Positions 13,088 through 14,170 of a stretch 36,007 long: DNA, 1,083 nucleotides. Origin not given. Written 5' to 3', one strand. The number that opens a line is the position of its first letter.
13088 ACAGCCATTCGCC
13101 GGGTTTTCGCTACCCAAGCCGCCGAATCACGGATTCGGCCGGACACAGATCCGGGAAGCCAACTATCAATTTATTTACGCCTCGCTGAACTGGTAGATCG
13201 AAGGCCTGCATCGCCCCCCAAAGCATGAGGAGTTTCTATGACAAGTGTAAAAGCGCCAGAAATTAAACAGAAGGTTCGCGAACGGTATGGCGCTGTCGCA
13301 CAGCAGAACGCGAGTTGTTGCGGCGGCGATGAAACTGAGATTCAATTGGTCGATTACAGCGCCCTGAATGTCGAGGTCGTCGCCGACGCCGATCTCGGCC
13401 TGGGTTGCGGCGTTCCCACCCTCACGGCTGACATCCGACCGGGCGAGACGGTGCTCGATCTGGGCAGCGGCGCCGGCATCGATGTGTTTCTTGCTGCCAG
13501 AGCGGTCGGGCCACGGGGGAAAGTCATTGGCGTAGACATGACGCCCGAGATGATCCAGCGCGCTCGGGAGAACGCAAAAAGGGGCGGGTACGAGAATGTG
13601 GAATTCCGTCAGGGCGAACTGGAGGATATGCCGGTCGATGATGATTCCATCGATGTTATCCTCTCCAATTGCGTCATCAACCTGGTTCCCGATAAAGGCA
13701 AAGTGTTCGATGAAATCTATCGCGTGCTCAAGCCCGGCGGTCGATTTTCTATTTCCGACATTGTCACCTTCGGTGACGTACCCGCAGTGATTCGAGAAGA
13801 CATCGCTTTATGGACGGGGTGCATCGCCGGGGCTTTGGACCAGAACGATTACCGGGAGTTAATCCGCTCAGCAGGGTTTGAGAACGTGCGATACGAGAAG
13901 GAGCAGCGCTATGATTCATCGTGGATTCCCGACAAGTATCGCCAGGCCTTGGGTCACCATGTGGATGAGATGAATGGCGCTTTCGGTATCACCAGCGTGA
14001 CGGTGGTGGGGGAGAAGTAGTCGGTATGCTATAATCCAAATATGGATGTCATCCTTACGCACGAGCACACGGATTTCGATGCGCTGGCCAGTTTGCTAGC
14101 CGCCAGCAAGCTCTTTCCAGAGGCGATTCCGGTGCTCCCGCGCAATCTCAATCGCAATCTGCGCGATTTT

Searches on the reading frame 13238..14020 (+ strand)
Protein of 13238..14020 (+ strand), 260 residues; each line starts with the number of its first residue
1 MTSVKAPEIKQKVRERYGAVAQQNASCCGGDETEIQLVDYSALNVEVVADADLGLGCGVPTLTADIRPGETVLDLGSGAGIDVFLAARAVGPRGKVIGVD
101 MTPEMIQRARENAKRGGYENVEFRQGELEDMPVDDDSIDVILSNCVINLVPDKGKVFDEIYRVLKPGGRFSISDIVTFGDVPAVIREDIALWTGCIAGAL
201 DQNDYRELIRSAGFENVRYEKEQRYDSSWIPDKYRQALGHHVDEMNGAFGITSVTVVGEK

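Call 5: search_protein_families(library=pfam, proteins=[window:13238-14020:+])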
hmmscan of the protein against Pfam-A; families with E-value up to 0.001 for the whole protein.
window:13238-14020:+ (260 aa): 16 families
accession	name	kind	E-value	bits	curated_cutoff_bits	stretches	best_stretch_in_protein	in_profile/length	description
PF13847.12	Methyltransf_31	-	1.4e-43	148.5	27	1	67-213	2-145/145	Methyltransferase domain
PF13649.12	Methyltransf_25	-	1.6e-25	90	27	1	72-168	1-97/97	Methyltransferase domain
PF08241.18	Methyltransf_11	-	4.5e-25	88.6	21.2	1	73-171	1-94/95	Methyltransferase domain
PF01209.24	Ubie_methyltran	-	4.7e-25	88.7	20.1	1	67-172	46-151/233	ubiE/COQ5 methyltransferase family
PF08242.18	Methyltransf_12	-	1.6e-16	61.3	30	1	73-170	1-98/98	Methyltransferase domain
PF13489.12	Methyltransf_23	-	2e-14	54.1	27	1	63-217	17-162/164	Methyltransferase domain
PF06325.19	PrmA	-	3.4e-11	43.6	22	1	62-176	155-262/296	Ribosomal protein L11 methyltransferase (PrmA)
PF01135.25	PCMT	-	1.3e-10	41.9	20.3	1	65-127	70-132/210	Protein-L-isoaspartate(D-aspartate) O-methyltransferase (PCMT)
PF05175.20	MTS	-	1.1e-06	28.8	23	1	61-145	26-106/170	Methyltransferase small domain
PF01170.24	UPF0020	-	8.3e-06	26.1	22.3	1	92-144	75-128/197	RMKL-like, methyltransferase domain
PF05148.21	Methyltransf_8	-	5.5e-05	23.6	27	1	127-176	112-160/219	Hypothetical methyltransferase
PF00891.24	Methyltransf_2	-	0.00011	22.1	22.3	1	66-214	60-209/210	O-methyltransferase domain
PF02353.26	CMAS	-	0.00011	22.1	27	1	65-177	59-169/273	Mycolic acid cyclopropane synthetase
PF13679.12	Methyltransf_32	-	0.00017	22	27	1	68-139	25-103/143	Methyltransferase domain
PF20922.3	Anamorsin_N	-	0.00026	21.2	27.1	1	102-177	13-92/163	Anamorsin, N-terminal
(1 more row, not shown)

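Call 7: find_related_loci(query=window:13238-14020:+, collection=genome_contigs, flank=3000)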
Query window:13238-14020:+ (260 aa) in genome_contigs; peptide patterns used: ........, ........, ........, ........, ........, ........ (x = any residue, [..] = any of these).
368 stretches matched a pattern; 68 encode a relative of the query (tblastn E <= 1e-3); 68 distinct loci.
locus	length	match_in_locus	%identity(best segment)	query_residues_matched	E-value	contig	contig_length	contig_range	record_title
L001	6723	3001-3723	52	3-235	1e-78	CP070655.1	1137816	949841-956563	MAG: Candidatus Omnitrophota bacterium isolate bin81 chromosome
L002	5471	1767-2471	52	2-226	5e-76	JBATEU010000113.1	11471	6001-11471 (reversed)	MAG: Candidatus Deferrimicrobium sp. isolate MFD10095_ilm_asm_bin1 k127_5203, whole genome shotgun sequence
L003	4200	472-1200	49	3-234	2e-74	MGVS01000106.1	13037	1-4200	MAG: Elusimicrobia bacterium RIFOXYD2_FULL_34_15 rifoxyd2_full_scaffold_666, whole genome shotgun sequence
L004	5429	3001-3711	50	4-233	2e-73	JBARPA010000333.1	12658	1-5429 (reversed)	MAG: Candidatus Zixiibacteriota bacterium isolate MFD13423_ilm_asm_bin54 k127_269887, whole genome shotgun sequence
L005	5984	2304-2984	56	9-226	1e-73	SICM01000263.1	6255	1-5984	MAG: Candidatus Latescibacterota bacterium isolate Baikal-deep-G205 BACOMB-C57765, whole genome shotgun sequence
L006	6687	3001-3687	53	5-226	2e-72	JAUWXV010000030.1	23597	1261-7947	MAG: bacterium isolate CSMAG_2693 CSMAG_2693_k141_2100628_length_23597_cov_7.0000, whole genome shotgun sequence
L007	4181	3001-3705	50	8-223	3e-72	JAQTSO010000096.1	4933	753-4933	MAG: Endomicrobiaceae bacterium isolate STB_19 NODE_55621_length_4933_cov_7.473575_Sandtown_B, whole genome shotgun sequ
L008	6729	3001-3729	48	3-234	7e-72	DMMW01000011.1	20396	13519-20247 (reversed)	MAG TPA_asm: Elusimicrobia bacterium isolate UBA9627 contig_2019, whole genome shotgun sequence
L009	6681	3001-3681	50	8-223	2e-71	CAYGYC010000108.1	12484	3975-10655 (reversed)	MAG TPA_asm: uncultured archaeon isolate ERP119294_co4_332 genome assembly, contig: NODE_5086_length_12484_cov_4.902406,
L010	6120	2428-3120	52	4-225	2e-71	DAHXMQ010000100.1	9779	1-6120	MAG TPA_asm: Candidatus Methanoperedenaceae archaeon isolate clean1623 k141_38637, whole genome shotgun sequence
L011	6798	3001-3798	46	1-260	5e-71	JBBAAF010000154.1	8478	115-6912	MAG: Bacteroidales bacterium isolate SO_2017_GW3_35 scaffold_3208_c1_OW296A_2017, whole genome shotgun sequence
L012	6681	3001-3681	52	9-225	3e-71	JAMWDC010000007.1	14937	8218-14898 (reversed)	MAG: Candidatus Omnitrophota bacterium isolate QZM4_2.bins.380.Tibet NODE_15538_length_14937_cov_0.921742, whole genome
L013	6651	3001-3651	53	5-222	4e-71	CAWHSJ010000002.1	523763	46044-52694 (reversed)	MAG: uncultured Chloroflexia bacterium isolate MFD05942.bin.1.295 genome assembly, contig: contig_10802, whole genome sh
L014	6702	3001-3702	50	4-227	1e-69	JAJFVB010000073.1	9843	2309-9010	MAG: Desulfobacteraceae bacterium isolate bin.609 k141_3914101, whole genome shotgun sequence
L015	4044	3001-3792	47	8-260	5e-69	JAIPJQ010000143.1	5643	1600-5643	MAG: Candidatus Neomarinimicrobiota bacterium isolate Tobar14m-G39 Tobar14m-C8768, whole genome shotgun sequence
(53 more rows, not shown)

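Call 8: search_protein_families(library=ncbifam, proteins=[window:13238-14020:+])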
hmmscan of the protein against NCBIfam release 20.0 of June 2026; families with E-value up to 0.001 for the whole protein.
window:13238-14020:+ (260 aa): 65 families (the best 25 are shown)
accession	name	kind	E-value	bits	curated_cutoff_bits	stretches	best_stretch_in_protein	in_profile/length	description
NF008823.0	PRK11873.1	subfamily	1.5e-98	329.6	263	1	6-237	4-245/272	arsenite methyltransferase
NF041537.1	ArsM_AhpD_UU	exception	6.3e-56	189.6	510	1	6-230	10-238/345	arsenite methyltransferase/AhpD domain selenoprotein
NF047649.1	MTase_UXPK_star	exception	1.2e-52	178.7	460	1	2-227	6-236/283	methyltransferase/UXPK-star double selenoprotein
NF041536.1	ArsM_DUF2284_UU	exception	9.1e-52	175.9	575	1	6-228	10-236/459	arsenite methyltransferase/DUF2284 domain selenoprotein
NF040538.1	methyl_ArsM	equivalog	3.5e-47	161.3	500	2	133-221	167-257/356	arsinothricin biosynthesis methyltransferase ArsM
NF038099.1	AsSugarArsM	exception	9e-31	107.2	400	1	14-223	7-222/321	arsenosugar biosynthesis arsenite methyltransferase ArsM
NF040539.1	AST_met_ArsM_2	exception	6.7e-30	104.8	240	1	71-220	59-211/262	putative arsinothricin biosynthesis methyltransferase ArsM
NF045667.1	MTase_DVU1556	equivalog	1.7e-27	96.3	155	1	64-221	18-167/213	DVU_1556 family methyltransferase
NF052510.1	methyltran_MpqE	exception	7.2e-19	68.1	335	1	65-171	43-150/234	methyl-plastoquinone biosynthesis methyltransferase MpqE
NF001244.0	PRK00216.1-5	equivalog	4e-18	65.6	216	1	67-176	47-157/236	bifunctional demethylmenaquinone methyltransferase/2-methoxy-6-polyprenyl-1,4-benzoquinol methylase UbiE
NF001240.0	PRK00216.1-1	equivalog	6.8e-18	64.6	378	1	63-172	58-168/251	bifunctional demethylmenaquinone methyltransferase/2-methoxy-6-polyprenyl-1,4-benzoquinol methylase UbiE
TIGR01934.1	MenG_MenH_UbiE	subfamily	8.1e-18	64.5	158.35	1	67-176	38-145/223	ubiquinone/menaquinone biosynthesis methyltransferase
NF001243.0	PRK00216.1-4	equivalog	4e-17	62.4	235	1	64-170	43-149/237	demethylmenaquinone methyltransferase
NF001242.0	PRK00216.1-3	equivalog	5.7e-17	62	351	1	66-173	68-176/258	bifunctional demethylmenaquinone methyltransferase/2-methoxy-6-polyprenyl-1,4-benzoquinol methylase UbiE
TIGR02752.1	MenG_heptapren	equivalog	5.8e-17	62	419.85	1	65-171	42-148/231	demethylmenaquinone methyltransferase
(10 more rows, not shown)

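Call 10: find_encoding_contigs(protein=window:13238-14020:+, flank=3000, max_places=10)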
Protein window:13238-14020:+ (260 aa): no gene with exactly this product is on record in the collection.

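Call 14: find_homologous_proteins(query=window:13238-14020:+, max_evalue=1e-40)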
Query window:13238-14020:+ (260 aa): 7952 proteins with E <= 1e-40 among 8000 candidates; the best 120 are listed.
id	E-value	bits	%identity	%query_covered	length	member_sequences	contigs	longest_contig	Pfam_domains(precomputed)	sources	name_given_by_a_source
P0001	9.2e-170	581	100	100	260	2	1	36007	PF13847.13,PF13489.13,PF06325.20,PF05175.21,PF13649.13,PF01170.25,PF01135.26,PF01209.25,PF08241.19,PF08242.19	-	-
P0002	7.8e-139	479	79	100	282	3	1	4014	PF13489.13,PF02353.27,PF08241.19,PF13847.13,PF06325.20,PF05175.21,PF13649.13,PF20922.4,PF01135.26,PF24675.2,PF01209.25,PF08242.19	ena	-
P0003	2.1e-138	478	80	100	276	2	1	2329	PF13847.13,PF13489.13,PF06325.20,PF05175.21,PF13649.13,PF01135.26,PF24675.2,PF01209.25,PF08241.19,PF08242.19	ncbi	-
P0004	2.1e-137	475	79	100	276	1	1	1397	PF13847.13,PF13489.13,PF06325.20,PF05175.21,PF13649.13,PF01135.26,PF24675.2,PF01209.25,PF08241.19,PF08242.19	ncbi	-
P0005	1.9e-135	468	79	100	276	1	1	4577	PF13847.13,PF13489.13,PF06325.20,PF05175.21,PF13649.13,PF20922.4,PF01135.26,PF01209.25,PF08241.19,PF08242.19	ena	-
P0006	3.2e-130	451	75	100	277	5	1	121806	PF13847.13,PF13489.13,PF06325.20,PF05175.21,PF13649.13,PF01135.26,PF01209.25,PF08241.19,PF08242.19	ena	-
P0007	2.1e-126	439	74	100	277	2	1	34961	PF13847.13,PF13489.13,PF06325.20,PF13649.13,PF01135.26,PF01209.25,PF08241.19,PF08242.19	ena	-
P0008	8.3e-124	430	72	100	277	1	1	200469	PF13847.13,PF13489.13,PF06325.20,PF05175.21,PF13649.13,PF01135.26,PF01209.25,PF08241.19,PF08242.19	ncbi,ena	-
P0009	3.6e-123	428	72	100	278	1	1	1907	PF13847.13,PF13489.13,PF06325.20,PF05175.21,PF13649.13,PF01135.26,PF01209.25,PF08241.19,PF08242.19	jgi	jgi:arsenite methyltransferase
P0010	6.7e-115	401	67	100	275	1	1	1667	PF13847.13,PF13489.13,PF06325.20,PF05175.21,PF13649.13,PF01135.26,PF01209.25,PF08241.19,PF08242.19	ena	-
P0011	4.7e-106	372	64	100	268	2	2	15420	PF13847.13,PF13489.13,PF06325.20,PF05175.21,PF13649.13,PF01135.26,PF24675.2,PF01209.25,PF08241.19,PF08242.19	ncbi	-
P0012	2.9e-105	370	65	100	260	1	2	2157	PF13847.13,PF13489.13,PF06325.20,PF05175.21,PF13649.13,PF01135.26,PF01209.25,PF08241.19,PF08242.19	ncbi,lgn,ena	-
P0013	9.6e-101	355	62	100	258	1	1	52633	PF13847.13,PF13489.13,PF06325.20,PF13649.13,PF05148.22,PF01135.26,PF01209.25,PF08241.19,PF08242.19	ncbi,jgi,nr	ncbi:MAG: arsenite methyltransferase [Chloroflexi bacterium]|nr:arsenite methyltransferase [Chlorofl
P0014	4.4e-98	346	61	100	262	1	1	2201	PF13489.13,PF08241.19,PF13847.13,PF06325.20,PF05175.21,PF13649.13,PF01170.25,PF00891.25,PF01135.26,PF24675.2,PF01209.25,PF08242.19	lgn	-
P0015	2.3e-97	344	62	100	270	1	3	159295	PF13847.13,PF13489.13,PF06325.20,PF13649.13,PF01135.26,PF01209.25,PF08241.19,PF08242.19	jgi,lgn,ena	-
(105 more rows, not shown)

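Call 15: find_encoding_contigs(protein=P0006, flank=3000, max_places=5)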
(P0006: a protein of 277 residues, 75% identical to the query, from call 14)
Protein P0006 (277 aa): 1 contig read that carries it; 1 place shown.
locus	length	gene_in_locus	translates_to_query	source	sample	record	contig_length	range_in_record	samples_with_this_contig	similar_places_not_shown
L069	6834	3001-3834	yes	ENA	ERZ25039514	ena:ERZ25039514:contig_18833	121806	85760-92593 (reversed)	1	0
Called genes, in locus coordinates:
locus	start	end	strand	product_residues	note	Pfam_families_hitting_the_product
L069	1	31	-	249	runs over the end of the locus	PF13489:Methyltransf_23, PF08241:Methyltransf_11, PF08242:Methyltransf_12, PF13649:Methyltransf_25, PF13847:Methyltransf_31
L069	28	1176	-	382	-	PF02441:Flavoprotein, PF01243:PNPOx_N, PF12900:Pyridox_ox_2 (faint)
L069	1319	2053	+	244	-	-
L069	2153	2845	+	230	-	PF17746:SfsA_N, PF03749:SfsA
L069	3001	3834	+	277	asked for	PF06325:PrmA, PF01135:PCMT, PF13489:Methyltransf_23, PF01209:Ubie_methyltran, PF13847:Methyltransf_31, PF08241:Methyltransf_11, PF08242:Methyltransf_12, PF13649:Methyltransf_25, +1 more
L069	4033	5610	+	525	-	PF01368:DHH, PF02272:DHHA1, PF00571:CBS, PF01743:PolyA_pol (faint)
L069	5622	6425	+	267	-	PF01743:PolyA_pol, PF12627:PolyA_pol_RNAbd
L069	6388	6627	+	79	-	-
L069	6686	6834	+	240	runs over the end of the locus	PF04893:Yip1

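Call 16: find_encoding_contigs(protein=P0007, flank=3000, max_places=5)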
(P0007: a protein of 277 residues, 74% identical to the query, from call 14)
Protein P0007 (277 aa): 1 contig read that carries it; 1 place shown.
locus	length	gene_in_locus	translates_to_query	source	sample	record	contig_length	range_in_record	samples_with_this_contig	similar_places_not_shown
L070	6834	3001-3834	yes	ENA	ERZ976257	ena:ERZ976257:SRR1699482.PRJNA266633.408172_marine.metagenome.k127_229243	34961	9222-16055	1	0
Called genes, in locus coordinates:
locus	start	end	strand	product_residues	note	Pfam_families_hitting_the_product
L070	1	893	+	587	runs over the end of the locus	PF09913:DUF2142 (faint)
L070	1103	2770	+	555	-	PF01663:Phosphodiest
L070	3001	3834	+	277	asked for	PF01135:PCMT, PF13489:Methyltransf_23, PF01209:Ubie_methyltran, PF06325:PrmA, PF13847:Methyltransf_31, PF08241:Methyltransf_11, PF08242:Methyltransf_12, PF13649:Methyltransf_25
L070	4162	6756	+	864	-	PF01368:DHH, PF02272:DHHA1, PF00571:CBS, PF01743:PolyA_pol, PF12627:PolyA_pol_RNAbd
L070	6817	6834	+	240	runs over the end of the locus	PF04893:Yip1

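Call 17: find_encoding_contigs(protein=P0008, flank=3000, max_places=5)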
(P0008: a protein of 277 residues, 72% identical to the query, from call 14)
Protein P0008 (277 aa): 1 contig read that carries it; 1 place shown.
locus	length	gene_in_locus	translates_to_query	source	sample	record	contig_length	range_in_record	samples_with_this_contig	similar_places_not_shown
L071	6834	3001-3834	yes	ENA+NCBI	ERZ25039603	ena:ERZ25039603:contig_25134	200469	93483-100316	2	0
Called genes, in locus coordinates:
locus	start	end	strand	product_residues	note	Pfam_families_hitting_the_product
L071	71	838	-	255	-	PF01209:Ubie_methyltran, PF13489:Methyltransf_23, PF08241:Methyltransf_11, PF08242:Methyltransf_12, PF13649:Methyltransf_25, PF13847:Methyltransf_31, PF20922:Anamorsin_N (faint)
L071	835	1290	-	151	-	PF01243:PNPOx_N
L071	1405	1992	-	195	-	PF02441:Flavoprotein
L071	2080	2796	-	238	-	PF01209:Ubie_methyltran, PF13489:Methyltransf_23 (weak), PF13649:Methyltransf_25, PF13847:Methyltransf_31, PF08241:Methyltransf_11, PF08242:Methyltransf_12 (weak)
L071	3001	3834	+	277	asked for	PF13489:Methyltransf_23, PF01135:PCMT, PF01209:Ubie_methyltran, PF06325:PrmA, PF13847:Methyltransf_31, PF08241:Methyltransf_11, PF08242:Methyltransf_12, PF13649:Methyltransf_25, +1 more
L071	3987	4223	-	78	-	-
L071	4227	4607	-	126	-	-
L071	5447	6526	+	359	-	PF01743:PolyA_pol, PF12627:PolyA_pol_RNAbd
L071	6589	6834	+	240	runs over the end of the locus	PF04893:Yip1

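Call 18: find_encoding_contigs(protein=P0002, flank=3000, max_places=5)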
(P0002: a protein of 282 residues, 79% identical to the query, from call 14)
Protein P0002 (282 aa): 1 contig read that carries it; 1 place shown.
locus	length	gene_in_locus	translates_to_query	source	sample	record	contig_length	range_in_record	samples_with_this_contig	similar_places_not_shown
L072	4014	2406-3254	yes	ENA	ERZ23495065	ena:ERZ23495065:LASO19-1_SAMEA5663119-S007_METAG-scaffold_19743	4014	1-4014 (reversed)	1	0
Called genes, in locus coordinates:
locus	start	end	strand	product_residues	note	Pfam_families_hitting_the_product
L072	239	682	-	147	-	PF01243:PNPOx_N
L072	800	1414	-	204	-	PF02441:Flavoprotein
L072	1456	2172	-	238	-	PF01209:Ubie_methyltran, PF13489:Methyltransf_23, PF13649:Methyltransf_25, PF13847:Methyltransf_31, PF08241:Methyltransf_11, PF08242:Methyltransf_12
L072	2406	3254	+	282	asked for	PF01135:PCMT, PF06325:PrmA, PF13489:Methyltransf_23, PF01209:Ubie_methyltran, PF13847:Methyltransf_31, PF08241:Methyltransf_11, PF08242:Methyltransf_12, PF13649:Methyltransf_25, +4 more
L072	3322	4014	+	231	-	?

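Call 19: find_encoding_contigs(protein=P0005, flank=3000, max_places=5)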
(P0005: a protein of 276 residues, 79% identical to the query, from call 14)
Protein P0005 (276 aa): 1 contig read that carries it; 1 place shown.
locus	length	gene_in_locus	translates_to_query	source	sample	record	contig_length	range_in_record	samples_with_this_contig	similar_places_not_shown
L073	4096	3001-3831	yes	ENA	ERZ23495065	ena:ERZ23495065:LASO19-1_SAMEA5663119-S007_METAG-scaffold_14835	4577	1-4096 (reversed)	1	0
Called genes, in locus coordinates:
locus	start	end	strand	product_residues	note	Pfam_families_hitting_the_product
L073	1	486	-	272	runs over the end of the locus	PF09858:DUF2085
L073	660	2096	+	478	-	PF00149:Metallophos (faint)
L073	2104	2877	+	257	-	PF02592:Vut_1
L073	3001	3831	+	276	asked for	PF01135:PCMT, PF06325:PrmA, PF13489:Methyltransf_23, PF01209:Ubie_methyltran, PF13847:Methyltransf_31, PF08241:Methyltransf_11, PF08242:Methyltransf_12, PF13649:Methyltransf_25, +2 more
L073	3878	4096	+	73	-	?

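Call 22: list_cluster_members(proteins=[P0001, P0003, P0004])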
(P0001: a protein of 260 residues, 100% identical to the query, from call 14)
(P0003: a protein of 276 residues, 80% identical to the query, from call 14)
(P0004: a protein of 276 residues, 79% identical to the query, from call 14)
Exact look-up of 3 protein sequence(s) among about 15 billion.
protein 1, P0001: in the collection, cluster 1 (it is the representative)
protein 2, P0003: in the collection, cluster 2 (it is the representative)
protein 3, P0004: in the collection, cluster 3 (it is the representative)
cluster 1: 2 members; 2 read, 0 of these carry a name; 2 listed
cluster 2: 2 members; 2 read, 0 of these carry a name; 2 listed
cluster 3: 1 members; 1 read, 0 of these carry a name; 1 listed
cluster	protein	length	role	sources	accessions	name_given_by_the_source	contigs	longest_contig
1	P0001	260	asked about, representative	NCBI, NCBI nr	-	-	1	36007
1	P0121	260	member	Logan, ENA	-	-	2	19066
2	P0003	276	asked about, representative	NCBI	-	-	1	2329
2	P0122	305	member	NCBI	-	-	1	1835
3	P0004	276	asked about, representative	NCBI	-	-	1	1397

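Call 23: find_encoding_contigs(protein=P0003, flank=3000, max_places=5)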
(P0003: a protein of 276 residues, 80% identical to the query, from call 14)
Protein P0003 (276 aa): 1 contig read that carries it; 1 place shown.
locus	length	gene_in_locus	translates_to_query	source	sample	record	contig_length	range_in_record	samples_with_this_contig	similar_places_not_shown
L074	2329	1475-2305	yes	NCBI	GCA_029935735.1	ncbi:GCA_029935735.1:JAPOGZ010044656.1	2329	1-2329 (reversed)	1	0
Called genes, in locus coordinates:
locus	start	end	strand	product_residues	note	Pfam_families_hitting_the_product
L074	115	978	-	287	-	PF25182:NonGDSL (weak), PF00657:Lipase_GDSL, PF13472:Lipase_GDSL_2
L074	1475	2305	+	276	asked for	PF01135:PCMT, PF06325:PrmA, PF13489:Methyltransf_23, PF01209:Ubie_methyltran, PF13847:Methyltransf_31, PF08241:Methyltransf_11, PF08242:Methyltransf_12, PF13649:Methyltransf_25, +2 more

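Call 24: find_encoding_contigs(protein=P0121, flank=3000, max_places=5)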
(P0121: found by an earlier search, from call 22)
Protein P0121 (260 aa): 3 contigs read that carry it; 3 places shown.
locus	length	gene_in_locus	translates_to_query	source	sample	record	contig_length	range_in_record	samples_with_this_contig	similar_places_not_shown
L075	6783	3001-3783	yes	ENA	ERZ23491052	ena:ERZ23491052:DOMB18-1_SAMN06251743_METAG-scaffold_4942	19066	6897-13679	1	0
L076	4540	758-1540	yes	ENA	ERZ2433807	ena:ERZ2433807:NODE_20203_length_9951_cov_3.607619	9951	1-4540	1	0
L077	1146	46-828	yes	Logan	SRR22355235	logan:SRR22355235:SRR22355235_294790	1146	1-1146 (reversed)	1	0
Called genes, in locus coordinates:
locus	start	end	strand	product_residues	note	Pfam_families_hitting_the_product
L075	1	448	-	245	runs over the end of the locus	PF13489:Methyltransf_23, PF13847:Methyltransf_31, PF01209:Ubie_methyltran (weak), PF08241:Methyltransf_11, PF08242:Methyltransf_12, PF13649:Methyltransf_25, PF20922:Anamorsin_N (weak)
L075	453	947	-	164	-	PF01243:PNPOx_N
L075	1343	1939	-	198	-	PF02441:Flavoprotein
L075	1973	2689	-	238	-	PF01209:Ubie_methyltran, PF13489:Methyltransf_23 (weak), PF13649:Methyltransf_25, PF13847:Methyltransf_31, PF08241:Methyltransf_11, PF08242:Methyltransf_12 (weak)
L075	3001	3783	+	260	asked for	PF01135:PCMT, PF06325:PrmA, PF13489:Methyltransf_23, PF01209:Ubie_methyltran, PF08241:Methyltransf_11, PF08242:Methyltransf_12, PF13649:Methyltransf_25, PF13847:Methyltransf_31, +2 more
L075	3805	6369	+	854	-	PF01368:DHH, PF02272:DHHA1, PF00571:CBS, PF01743:PolyA_pol, PF12627:PolyA_pol_RNAbd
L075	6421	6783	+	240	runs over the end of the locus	PF04893:Yip1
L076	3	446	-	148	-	?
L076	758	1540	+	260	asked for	PF01135:PCMT, PF06325:PrmA, PF13489:Methyltransf_23, PF01209:Ubie_methyltran, PF08241:Methyltransf_11, PF08242:Methyltransf_12, PF13649:Methyltransf_25, PF13847:Methyltransf_31, +2 more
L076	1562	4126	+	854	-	PF01368:DHH, PF02272:DHHA1, PF00571:CBS, PF01743:PolyA_pol, PF12627:PolyA_pol_RNAbd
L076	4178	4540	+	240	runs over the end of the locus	PF04893:Yip1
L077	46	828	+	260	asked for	PF01135:PCMT, PF06325:PrmA, PF13489:Methyltransf_23, PF01209:Ubie_methyltran, PF08241:Methyltransf_11, PF08242:Methyltransf_12, PF13649:Methyltransf_25, PF13847:Methyltransf_31, +2 more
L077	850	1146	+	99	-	?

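Call 38: find_encoding_contigs(protein=P0009, flank=3000, max_places=5)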
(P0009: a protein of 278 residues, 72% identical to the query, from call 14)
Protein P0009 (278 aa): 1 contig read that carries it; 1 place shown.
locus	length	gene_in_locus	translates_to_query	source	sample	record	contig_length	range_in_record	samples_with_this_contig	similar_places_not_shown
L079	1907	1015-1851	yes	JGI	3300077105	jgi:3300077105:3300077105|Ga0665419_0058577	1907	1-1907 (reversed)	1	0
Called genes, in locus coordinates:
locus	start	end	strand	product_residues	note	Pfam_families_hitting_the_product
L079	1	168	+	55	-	?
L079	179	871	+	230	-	PF17746:SfsA_N, PF03749:SfsA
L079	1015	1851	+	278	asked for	PF01135:PCMT, PF01209:Ubie_methyltran, PF06325:PrmA, PF13489:Methyltransf_23, PF13847:Methyltransf_31, PF08241:Methyltransf_11, PF08242:Methyltransf_12, PF13649:Methyltransf_25, +1 more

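Call 39: find_encoding_contigs(protein=P0011, flank=3000, max_places=5)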
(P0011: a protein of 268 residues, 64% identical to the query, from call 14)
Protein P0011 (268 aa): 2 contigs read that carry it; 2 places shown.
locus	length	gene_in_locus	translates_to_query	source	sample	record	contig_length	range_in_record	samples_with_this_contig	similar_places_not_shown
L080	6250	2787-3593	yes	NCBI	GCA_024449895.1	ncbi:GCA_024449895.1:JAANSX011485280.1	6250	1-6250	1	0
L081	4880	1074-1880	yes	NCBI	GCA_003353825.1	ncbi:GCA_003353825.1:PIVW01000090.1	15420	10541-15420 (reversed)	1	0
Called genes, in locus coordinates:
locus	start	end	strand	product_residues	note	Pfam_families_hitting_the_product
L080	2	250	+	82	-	?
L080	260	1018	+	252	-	PF01925:TauE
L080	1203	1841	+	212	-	PF06240:COXG, PF10604:Polyketide_cyc2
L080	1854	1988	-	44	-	-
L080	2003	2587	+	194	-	PF07638:Sigma70_ECF (faint), PF04542:Sigma70_r2, PF08281:Sigma70_r4_2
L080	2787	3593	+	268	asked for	PF01135:PCMT, PF01209:Ubie_methyltran, PF06325:PrmA, PF13489:Methyltransf_23, PF13847:Methyltransf_31, PF08241:Methyltransf_11, PF08242:Methyltransf_12, PF13649:Methyltransf_25, +2 more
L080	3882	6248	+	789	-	?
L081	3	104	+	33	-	?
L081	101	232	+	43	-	-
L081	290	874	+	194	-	PF04542:Sigma70_r2, PF08281:Sigma70_r4_2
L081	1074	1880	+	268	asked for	PF01135:PCMT, PF01209:Ubie_methyltran, PF06325:PrmA, PF13489:Methyltransf_23, PF13847:Methyltransf_31, PF08241:Methyltransf_11, PF08242:Methyltransf_12, PF13649:Methyltransf_25, +2 more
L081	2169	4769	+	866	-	PF01368:DHH, PF02272:DHHA1 (weak), PF00571:CBS, PF01743:PolyA_pol, PF12627:PolyA_pol_RNAbd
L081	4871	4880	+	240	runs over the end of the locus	PF04893:Yip1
